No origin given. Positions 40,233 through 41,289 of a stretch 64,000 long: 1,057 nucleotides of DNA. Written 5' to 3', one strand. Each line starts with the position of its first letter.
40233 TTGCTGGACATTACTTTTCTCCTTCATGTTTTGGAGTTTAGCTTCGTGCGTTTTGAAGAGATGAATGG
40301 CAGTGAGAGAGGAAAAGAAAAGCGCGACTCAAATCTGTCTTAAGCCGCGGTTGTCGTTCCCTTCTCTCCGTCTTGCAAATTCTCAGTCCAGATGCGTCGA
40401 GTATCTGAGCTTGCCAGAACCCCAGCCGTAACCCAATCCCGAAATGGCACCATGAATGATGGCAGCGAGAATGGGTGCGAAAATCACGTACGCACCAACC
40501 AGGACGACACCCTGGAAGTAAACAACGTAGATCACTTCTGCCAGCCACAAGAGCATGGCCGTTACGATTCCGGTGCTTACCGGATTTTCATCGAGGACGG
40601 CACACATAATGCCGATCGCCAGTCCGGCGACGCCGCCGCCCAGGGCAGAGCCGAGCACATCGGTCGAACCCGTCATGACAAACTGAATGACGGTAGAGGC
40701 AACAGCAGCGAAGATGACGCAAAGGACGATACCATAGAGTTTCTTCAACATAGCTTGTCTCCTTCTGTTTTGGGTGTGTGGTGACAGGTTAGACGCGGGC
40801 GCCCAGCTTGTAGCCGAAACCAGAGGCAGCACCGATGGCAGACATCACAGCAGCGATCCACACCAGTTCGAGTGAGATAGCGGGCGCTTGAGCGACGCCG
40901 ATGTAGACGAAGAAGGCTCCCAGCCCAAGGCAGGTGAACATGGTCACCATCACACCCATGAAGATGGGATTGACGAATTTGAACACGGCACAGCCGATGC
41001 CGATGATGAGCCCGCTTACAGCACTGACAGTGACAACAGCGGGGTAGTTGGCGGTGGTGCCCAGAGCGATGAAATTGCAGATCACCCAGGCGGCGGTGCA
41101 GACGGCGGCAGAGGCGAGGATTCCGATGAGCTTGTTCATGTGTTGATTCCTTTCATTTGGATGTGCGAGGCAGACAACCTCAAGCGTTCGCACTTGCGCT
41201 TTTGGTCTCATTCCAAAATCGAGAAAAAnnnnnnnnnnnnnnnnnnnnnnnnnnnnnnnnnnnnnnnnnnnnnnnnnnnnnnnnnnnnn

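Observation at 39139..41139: Tandem array of five paralogous four-TM mini-proteins with translational coupling: a candidate novel membrane module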

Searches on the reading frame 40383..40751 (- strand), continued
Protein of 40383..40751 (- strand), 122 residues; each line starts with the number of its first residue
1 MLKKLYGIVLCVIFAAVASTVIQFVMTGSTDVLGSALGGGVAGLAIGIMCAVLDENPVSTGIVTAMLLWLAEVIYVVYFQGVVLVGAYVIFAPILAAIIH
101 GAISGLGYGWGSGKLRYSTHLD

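Call 48: find_encoding_contigs(protein=P0047, flank=8000, max_places=2)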
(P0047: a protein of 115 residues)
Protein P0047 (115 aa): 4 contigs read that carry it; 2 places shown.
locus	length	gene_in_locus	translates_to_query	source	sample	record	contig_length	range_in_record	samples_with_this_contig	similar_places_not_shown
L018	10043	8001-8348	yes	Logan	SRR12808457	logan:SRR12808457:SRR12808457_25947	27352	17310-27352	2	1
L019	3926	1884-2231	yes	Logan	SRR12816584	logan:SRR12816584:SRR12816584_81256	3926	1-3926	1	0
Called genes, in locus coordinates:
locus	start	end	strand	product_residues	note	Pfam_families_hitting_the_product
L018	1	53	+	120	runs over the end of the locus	PF04020:Phage_holin_4_2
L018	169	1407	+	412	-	PF05977:MFS_3, PF07690:MFS_1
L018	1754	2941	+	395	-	-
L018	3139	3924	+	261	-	PF08211:dCMP_cyt_deam_2 (faint), PF00383:dCMP_cyt_deam_1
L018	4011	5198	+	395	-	-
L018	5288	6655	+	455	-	PF00723:Glyco_hydro_15 (faint)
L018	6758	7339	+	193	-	-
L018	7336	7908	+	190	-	-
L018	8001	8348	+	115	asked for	-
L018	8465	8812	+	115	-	-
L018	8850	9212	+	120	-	-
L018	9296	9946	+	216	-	PF13328:HD_4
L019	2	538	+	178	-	?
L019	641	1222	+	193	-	-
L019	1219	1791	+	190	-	-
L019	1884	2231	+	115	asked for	-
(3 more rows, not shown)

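Call 49: find_encoding_contigs(protein=P0077, flank=8000, max_places=2)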
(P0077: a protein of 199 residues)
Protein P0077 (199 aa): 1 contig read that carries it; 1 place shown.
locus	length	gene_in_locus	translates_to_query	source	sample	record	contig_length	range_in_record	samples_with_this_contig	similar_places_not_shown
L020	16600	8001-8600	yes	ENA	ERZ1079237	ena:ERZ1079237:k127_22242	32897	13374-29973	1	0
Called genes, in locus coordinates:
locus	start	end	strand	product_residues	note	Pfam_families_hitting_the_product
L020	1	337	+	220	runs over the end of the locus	-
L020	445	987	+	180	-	-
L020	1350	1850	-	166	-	PF00583:Acetyltransf_1 (weak)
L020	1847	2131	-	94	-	PF08681:TacA1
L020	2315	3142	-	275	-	-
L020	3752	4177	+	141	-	-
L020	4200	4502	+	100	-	-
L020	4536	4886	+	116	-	-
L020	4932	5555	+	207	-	-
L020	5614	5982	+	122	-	-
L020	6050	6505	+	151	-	-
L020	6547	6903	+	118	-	-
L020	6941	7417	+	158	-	-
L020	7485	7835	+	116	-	-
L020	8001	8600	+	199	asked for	-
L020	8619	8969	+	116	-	-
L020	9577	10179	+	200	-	-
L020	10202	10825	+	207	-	PF02789:Peptidase_M17_N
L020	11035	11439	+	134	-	-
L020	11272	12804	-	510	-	PF00512:HisKA (weak), PF02518:HATPase_c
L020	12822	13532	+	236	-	PF00072:Response_reg, PF00486:Trans_reg_C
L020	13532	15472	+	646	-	-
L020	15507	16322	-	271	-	-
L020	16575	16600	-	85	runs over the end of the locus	-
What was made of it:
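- On Membrane-toxin immunity protein arrays: A TacA1 antitoxin-family gene lies about 6 kb from P0077 in L020 (call 49).
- The one exception is a TacA1 antitoxin-family gene about 6 kb from the atypical member P0077 (call 49).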

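Call 52: search_protein_families(library=pfam, alignment_id=A3, max_evalue=1)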
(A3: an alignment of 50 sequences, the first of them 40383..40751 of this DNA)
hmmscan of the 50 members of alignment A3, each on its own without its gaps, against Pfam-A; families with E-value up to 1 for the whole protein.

A. member 1, window:40383-40751:- (122 aa): 2 families
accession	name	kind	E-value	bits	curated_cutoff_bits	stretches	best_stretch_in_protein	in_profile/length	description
PF19415.4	Astro_1A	-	0.04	14.1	27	1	45-99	104-154/244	Astrovirus transmembrane protein 1A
PF13940.11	Ldr_toxin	-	0.76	10.3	27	0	92-104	16-28/35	Toxin Ldr, type I toxin-antitoxin system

B. families by the number of members that match (of 50 scanned): 54 families (the first 25 are shown)
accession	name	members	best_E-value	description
PF12670.12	DUF3792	4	0.0073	Protein of unknown function (DUF3792)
PF13886.12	TM7S3_TM198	3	0.005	TM7S3/TM198-like domain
PF19942.4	DUF6404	2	0.0095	Family of unknown function (DUF6404)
PF19814.4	DUF6297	2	0.018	Family of unknown function (DUF6297)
PF01757.29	Acyl_transf_3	2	0.089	Acyltransferase domain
PF25592.1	DUF7937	2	0.096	Domain of unknown function (DUF7937)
PF11457.13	DUF3021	2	0.19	Protein of unknown function (DUF3021)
PF18183.6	SLATT_2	2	0.42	SMODS and SLOG-associating 2TM effector domain 2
PF12811.12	BaxI_1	2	0.47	Bax inhibitor 1 like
PF20345.3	DUF6640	1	0.0037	Family of unknown function (DUF6640)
PF01027.25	Bax1-I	1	0.0071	Inhibitor of apoptosis-promoting Bax1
PF19053.6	EccD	1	0.013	EccD-like transmembrane domain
PF20826.3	PHD_5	1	0.024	PhD finger domain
PF04657.19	DMT_YdcZ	1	0.027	Putative inner membrane exporter, YdcZ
PF06836.17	DUF1240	1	0.033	Protein of unknown function (DUF1240)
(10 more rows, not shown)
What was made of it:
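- On TIGR04086 / DUF3792: Pfam DUF3792 is hit by 4 of 50, best E 0.0073 (call 52).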

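Call 53: search_solved_structures(query=A3, max_evalue=10)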
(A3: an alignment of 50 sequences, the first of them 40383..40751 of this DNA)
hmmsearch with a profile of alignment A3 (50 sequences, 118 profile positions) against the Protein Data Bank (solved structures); distinct sequences matched with E-value up to 10: 7.
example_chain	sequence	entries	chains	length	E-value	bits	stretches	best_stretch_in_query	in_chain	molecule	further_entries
5uhq_A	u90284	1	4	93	0.13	15.6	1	3-82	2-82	Sugar transporter SemiSWEET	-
4qnc_A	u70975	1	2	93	0.17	15.2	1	4-82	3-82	chemical transport protein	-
5uhs_A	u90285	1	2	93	0.46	13.8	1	4-82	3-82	Sugar transporter SemiSWEET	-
7pa0_A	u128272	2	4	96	0.55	13.6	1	72-115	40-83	Potassium channel protein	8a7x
6ysl_G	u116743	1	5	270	0.98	12.8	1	4-56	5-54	Motility protein A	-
3t4z_A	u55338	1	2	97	1.2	12.5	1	69-115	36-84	Potassium channel protein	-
3tet_A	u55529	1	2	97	1.5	12.1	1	69-115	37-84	Potassium channel protein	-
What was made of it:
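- Tried and rejected: The family profile's best hit was SemiSWEET at E 0.13, which is not significant (call 53).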

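Call 56: search_protein_families(library=padloc, proteins=[window:40383-40751:-], max_evalue=0.1)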
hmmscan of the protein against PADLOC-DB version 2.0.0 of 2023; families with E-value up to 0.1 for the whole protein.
window:40383-40751:- (122 aa): 0 families

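Call 57: find_related_loci(query=A5, collection=metagenome_contigs, flank=7000)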
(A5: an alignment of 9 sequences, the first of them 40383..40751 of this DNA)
Query A5 (122 aa) in metagenome_contigs; peptide patterns used: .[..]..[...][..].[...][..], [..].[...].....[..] (x = any residue, [..] = any of these).
126 stretches matched a pattern; 2 encode a relative of the query (tblastn E <= 1e-3); 2 distinct loci.
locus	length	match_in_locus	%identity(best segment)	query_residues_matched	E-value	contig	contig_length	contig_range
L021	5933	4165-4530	83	1-122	2e-64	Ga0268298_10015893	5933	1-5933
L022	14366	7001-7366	77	1-122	1e-63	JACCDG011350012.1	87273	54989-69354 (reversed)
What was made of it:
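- Tried and rejected: The metagenome scan added two loci (call 57).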

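Call 60: search_protein_families(library=ncbifam, alignment_id=A3, max_evalue=1)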
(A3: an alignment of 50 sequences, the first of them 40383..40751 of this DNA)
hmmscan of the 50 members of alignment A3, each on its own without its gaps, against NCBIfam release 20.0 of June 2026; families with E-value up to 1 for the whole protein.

A. member 1, window:40383-40751:- (122 aa): 0 families

B. families by the number of members that match (of 50 scanned): 38 families (the first 25 are shown)
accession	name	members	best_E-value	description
TIGR04086.1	TIGR04086_membr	6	0.0013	TIGR04086 family membrane protein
NF033158.1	Myrrcad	3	0.41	MyrrCad domain-containing protein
NF009318.0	PRK12674.2-3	2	0.094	Na+/H+ antiporter subunit G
TIGR01152.1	psbD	1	0.0002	photosystem II D2 protein (photosystem q(a) protein)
NF006107.0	PRK08258.1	1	0.011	enoyl-CoA hydratase family protein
TIGR03580.1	EF_0832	1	0.012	conserved hypothetical protein EF_0832/AHA_3913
NF007577.0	PRK10209.1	1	0.013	HdeD family acid-resistance protein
NF033436.3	SpoVM_broad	1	0.031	stage V sporulation protein SpoVM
TIGR03528.1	2_3_DAP_am_ly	1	0.058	diaminopropionate ammonia-lyase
NF005627.0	PRK07377.1-3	1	0.069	hypothetical protein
NF009238.0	PRK12592.1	1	0.081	putative monovalent cation/H+ antiporter subunit G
NF007087.1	PRK09541.1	1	0.087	EmrE family multidrug efflux SMR transporter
NF004923.0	PRK06280.1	1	0.087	hypothetical protein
TIGR03920.1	T7SS_EccD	1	0.092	type VII secretion integral membrane protein EccD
NF047510.1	LIC_10190_fam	1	0.094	LIC_10190 family membrane protein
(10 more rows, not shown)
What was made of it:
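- On TIGR04086 / DUF3792: Six of 50 members hit with best E 0.0013 (call 60).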

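Call 64: search_protein_families(library=ncbifam, proteins=[P0045, P0049, P0052, P0053, P0055, P0057, P0058, P0060, P0071, P0078], max_evalue=1)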
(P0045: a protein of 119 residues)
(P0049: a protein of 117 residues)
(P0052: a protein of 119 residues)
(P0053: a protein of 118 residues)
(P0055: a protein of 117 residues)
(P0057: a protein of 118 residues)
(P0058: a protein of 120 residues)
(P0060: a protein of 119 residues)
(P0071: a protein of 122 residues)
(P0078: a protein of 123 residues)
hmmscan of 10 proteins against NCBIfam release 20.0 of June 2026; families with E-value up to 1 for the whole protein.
P0045 (119 aa): 2 families
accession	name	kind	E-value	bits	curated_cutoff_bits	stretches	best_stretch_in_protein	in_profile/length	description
NF004705.1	PRK06041.1-3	equivalog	0.2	10.6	400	1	3-104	121-224/465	archaellar assembly protein ArlJ/FlaJ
NF010797.0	PRK14201.1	equivalog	0.63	10.6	119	1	37-89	6-58/121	fluoride efflux transporter CrcB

P0049 (117 aa): 1 family
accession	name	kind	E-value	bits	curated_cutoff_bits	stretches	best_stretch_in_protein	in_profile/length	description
NF045951.1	MAG0110_fam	subfamily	0.29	10.4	98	1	9-106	31-131/237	MAG0110 family membrane protein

P0052 (119 aa): 2 families
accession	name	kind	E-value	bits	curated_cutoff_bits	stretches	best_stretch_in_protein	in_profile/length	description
NF004923.0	PRK06280.1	equivalog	0.087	13.2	80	1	30-84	18-71/79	hypothetical protein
NF033158.1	Myrrcad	domain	0.63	9.6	33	1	99-112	15-28/36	MyrrCad domain-containing protein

P0053 (118 aa): 1 family
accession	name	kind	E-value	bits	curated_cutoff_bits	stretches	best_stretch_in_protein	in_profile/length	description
NF000536.0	YmiA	equivalog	0.2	11.3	30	1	68-82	18-32/42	YmiA family putative membrane protein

P0055 (117 aa): 3 families
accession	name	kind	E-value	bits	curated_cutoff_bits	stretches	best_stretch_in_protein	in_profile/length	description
NF006107.0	PRK08258.1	equivalog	0.011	15.1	330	1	37-115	61-138/277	enoyl-CoA hydratase family protein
TIGR03580.1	EF_0832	hypoth_equivalog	0.012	15.1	301.1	1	24-77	176-227/257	conserved hypothetical protein EF_0832/AHA_3913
NF009238.0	PRK12592.1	equivalog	0.081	12.9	170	1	32-83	42-93/126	putative monovalent cation/H+ antiporter subunit G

P0057 (118 aa): 1 family
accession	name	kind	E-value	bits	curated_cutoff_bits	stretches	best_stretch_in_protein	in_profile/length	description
NF033158.1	Myrrcad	domain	0.93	9.1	33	0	100-113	17-30/36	MyrrCad domain-containing protein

P0058 (120 aa): 0 families

P0060 (119 aa): 2 families
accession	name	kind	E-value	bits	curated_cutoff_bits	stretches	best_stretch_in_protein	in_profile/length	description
TIGR04402.2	mob_CxxC_CxxC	subfamily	0.27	11.5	70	1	14-81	9-76/180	mobilome CxxCx(11)CxxC protein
TIGR00997.1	ispZ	equivalog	0.33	11.1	165.2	1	4-59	17-72/178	septation protein IspZ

P0071 (122 aa): 0 families

P0078 (123 aa): 0 families
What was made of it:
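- On CrcB/Fluc fluoride channels: One member only, at E 0.63 (call 64).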

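Call 65: search_protein_families(library=ncbifam, proteins=[P0033, P0034, P0035, P0036, P0037, P0039, P0040, P0043, P0050, P0056], max_evalue=0.5)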
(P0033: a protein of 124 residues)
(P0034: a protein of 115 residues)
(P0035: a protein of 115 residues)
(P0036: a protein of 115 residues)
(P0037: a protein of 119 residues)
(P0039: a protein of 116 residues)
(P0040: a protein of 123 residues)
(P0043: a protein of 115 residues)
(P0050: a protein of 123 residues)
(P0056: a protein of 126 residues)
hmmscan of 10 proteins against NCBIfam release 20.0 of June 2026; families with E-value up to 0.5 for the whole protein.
P0033 (124 aa): 0 families

P0034 (115 aa): 1 family
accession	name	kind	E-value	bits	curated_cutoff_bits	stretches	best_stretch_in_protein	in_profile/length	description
TIGR00948.1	2a75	equivalog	0.11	12.2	213.65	1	52-95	126-169/177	L-lysine exporter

P0035 (115 aa): 0 families

P0036 (115 aa): 0 families

P0037 (119 aa): 0 families

P0039 (116 aa): 0 families

P0040 (123 aa): 0 families

P0043 (115 aa): 1 family
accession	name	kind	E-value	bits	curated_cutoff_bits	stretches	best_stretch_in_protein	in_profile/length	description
NF047510.1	LIC_10190_fam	subfamily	0.094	11.4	100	1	7-102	7-105/424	LIC_10190 family membrane protein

P0050 (123 aa): 1 family
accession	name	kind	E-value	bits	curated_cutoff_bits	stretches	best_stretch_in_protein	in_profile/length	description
NF009318.0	PRK12674.2-3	equivalog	0.19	12.1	97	1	56-109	33-87/102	Na+/H+ antiporter subunit G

P0056 (126 aa): 1 family
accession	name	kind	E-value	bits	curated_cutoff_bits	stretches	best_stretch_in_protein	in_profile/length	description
TIGR04086.1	TIGR04086_membr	hypoth_equivalog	0.11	12.7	30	1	5-109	4-110/115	TIGR04086 family membrane protein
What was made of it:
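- On TIGR04086 / DUF3792: P0056 scores 12.7 bits against a cut-off of 30 (call 65). The colinear full-length weak alignment (call 65) leaves this open.
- Closest known: TIGR04086 / Pfam DUF3792 family membrane proteins. Same: The one hit whose alignment was displayed is colinear over the full length: P0056 residues 5-109 against profile positions 4-110 of 115 (calls 52, 60, 65).
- The one hit whose alignment was displayed (P0056, E 0.11) is colinear over the full length (calls 52, 60, 65).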

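Call 71: fold_search(model_id=the predicted structure, library=viral)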
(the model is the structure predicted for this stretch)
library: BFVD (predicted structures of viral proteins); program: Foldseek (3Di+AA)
matches with E <= 10: 161; with E <= 0.001: 0
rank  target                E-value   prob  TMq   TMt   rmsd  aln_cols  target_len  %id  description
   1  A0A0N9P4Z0            4.3e-02  1.00  0.53  0.54   3.6       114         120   15  (no name in the UniProt tables at hand)
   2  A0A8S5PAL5            2.0e-01  0.44  0.27  0.23  15.7       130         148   11  Holin [Myoviridae sp. ctTYJ16]
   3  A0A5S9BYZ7            2.3e-01  0.82  0.38  0.20   8.6       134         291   12  Uncharacterized protein [Tenacibaculum phage PTm1]
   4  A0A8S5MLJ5            4.8e-01  0.57  0.34  0.33   9.5       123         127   15  Uncharacterized protein [Podoviridae sp. ctlpi2]
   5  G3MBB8                5.0e-01  0.38  0.30  0.28   9.8       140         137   19  Gp48 [Bacillus phage G]
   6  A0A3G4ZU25            6.1e-01  0.75  0.35  0.39   8.4       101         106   22  EamA domain-containing protein [Edafosvirus sp.]
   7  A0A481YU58            6.4e-01  0.85  0.52  0.50   5.5       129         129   16  Uncharacterized protein [Marseillevirus LCMAC103]
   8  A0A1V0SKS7            7.4e-01  0.82  0.51  0.49   5.6       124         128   20  Putative membrane protein [Klosneuvirus KNV1]
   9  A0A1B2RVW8            7.8e-01  0.20  0.27  0.22  12.7       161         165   11  Uncharacterized protein [Lymphocystis disease virus 3]
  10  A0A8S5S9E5            8.2e-01  0.35  0.29  0.25  11.5       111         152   14  Uncharacterized protein [Myoviridae sp. ctByu2]
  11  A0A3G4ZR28            8.2e-01  0.33  0.30  0.32   8.6       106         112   18  EamA domain-containing protein [Terrestrivirus sp.]
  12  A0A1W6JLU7            9.5e-01  0.20  0.26  0.24   9.7       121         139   12  Uncharacterized protein [Lactococcus phage AM8]
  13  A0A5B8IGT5            1.0e+00  0.20  0.27  0.22   8.7       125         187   11  Uncharacterized protein [Mimiviridae sp. ChoanoV1]
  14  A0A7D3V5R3            1.0e+00  0.51  0.33  0.37   8.4       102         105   18  Small multidrug resistance protein [Fadolivirus FV1/VV64]
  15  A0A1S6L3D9            1.2e+00  0.25  0.27  0.29  10.5       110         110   19  Uncharacterized protein [Erwinia phage vB_EamM_Yoloswag]
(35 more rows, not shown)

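Call 80: find_encoding_contigs(protein=P0048, flank=5000, max_places=3)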
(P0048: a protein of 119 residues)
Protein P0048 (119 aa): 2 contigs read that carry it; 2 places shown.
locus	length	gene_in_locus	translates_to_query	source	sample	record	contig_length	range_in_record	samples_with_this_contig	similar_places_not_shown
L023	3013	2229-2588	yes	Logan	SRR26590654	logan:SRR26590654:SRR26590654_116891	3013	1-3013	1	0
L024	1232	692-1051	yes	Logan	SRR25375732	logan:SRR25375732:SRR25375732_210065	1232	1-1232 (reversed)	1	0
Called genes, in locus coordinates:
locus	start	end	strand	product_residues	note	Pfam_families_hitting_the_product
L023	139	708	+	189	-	-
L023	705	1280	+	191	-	-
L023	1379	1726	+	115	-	-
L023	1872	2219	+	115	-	-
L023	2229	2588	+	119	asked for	-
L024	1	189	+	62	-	?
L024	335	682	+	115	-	-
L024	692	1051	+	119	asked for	-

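Call 82: search_protein_families(library=phrogs, proteins=[window:40383-40751:-, P0050], max_evalue=0.1)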
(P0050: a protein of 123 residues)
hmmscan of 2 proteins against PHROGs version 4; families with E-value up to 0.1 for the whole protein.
window:40383-40751:- (122 aa): 0 families

P0050 (123 aa): 0 families

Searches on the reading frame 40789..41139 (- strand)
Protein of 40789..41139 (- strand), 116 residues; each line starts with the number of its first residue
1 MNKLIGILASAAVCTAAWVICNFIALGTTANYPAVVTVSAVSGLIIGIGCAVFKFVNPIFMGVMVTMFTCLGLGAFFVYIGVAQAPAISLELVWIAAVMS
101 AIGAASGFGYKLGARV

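Call 3: search_protein_families(library=pfam, proteins=[window:40789-41139:-], max_evalue=1)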
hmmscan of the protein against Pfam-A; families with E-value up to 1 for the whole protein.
window:40789-41139:- (116 aa): 1 family
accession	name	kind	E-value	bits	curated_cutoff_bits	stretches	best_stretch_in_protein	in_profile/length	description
PF11131.13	PhrC_PhrF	-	0.14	12.2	25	1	68-91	7-31/38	Rap-phr extracellular signalling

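Call 4: search_protein_families(library=ncbifam, proteins=[window:40789-41139:-], max_evalue=1)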
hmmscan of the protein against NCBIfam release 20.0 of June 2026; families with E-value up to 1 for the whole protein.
window:40789-41139:- (116 aa): 0 families

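Call 43: find_related_loci(query=A4, collection=genome_contigs, flank=10000)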
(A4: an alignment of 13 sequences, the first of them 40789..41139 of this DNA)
Query A4 (116 aa) in genome_contigs; peptide patterns used: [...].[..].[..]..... (x = any residue, [..] = any of these).
12 stretches matched a pattern, but none encodes a relative of the query by tblastn (E <= 1e-3).

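Call 56: search_protein_families(library=padloc, proteins=[window:40789-41139:-], max_evalue=0.1)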
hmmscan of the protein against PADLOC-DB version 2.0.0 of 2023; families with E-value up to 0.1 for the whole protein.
window:40789-41139:- (116 aa): 0 families

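Call 62: find_related_loci(query=A4, collection=viral_contigs, flank=8000)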
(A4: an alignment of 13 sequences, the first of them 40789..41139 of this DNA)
Query A4 (116 aa) in viral_contigs; peptide patterns used: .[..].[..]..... (x = any residue, [..] = any of these).
7 stretches matched a pattern, but none encodes a relative of the query by tblastn (E <= 1e-3).
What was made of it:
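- Tried and rejected: The viral contig scan found nothing (call 62).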

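Call 82: search_protein_families(library=phrogs, proteins=[window:40789-41139:-], max_evalue=0.1)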
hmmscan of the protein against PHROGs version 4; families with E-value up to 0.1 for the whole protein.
window:40789-41139:- (116 aa): 0 families
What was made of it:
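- On Phage_holin_4_2 (PF04020/DUF360) four-helix holin-like proteins: No PHROG hit (call 82) and no viral contig hit (call 62).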
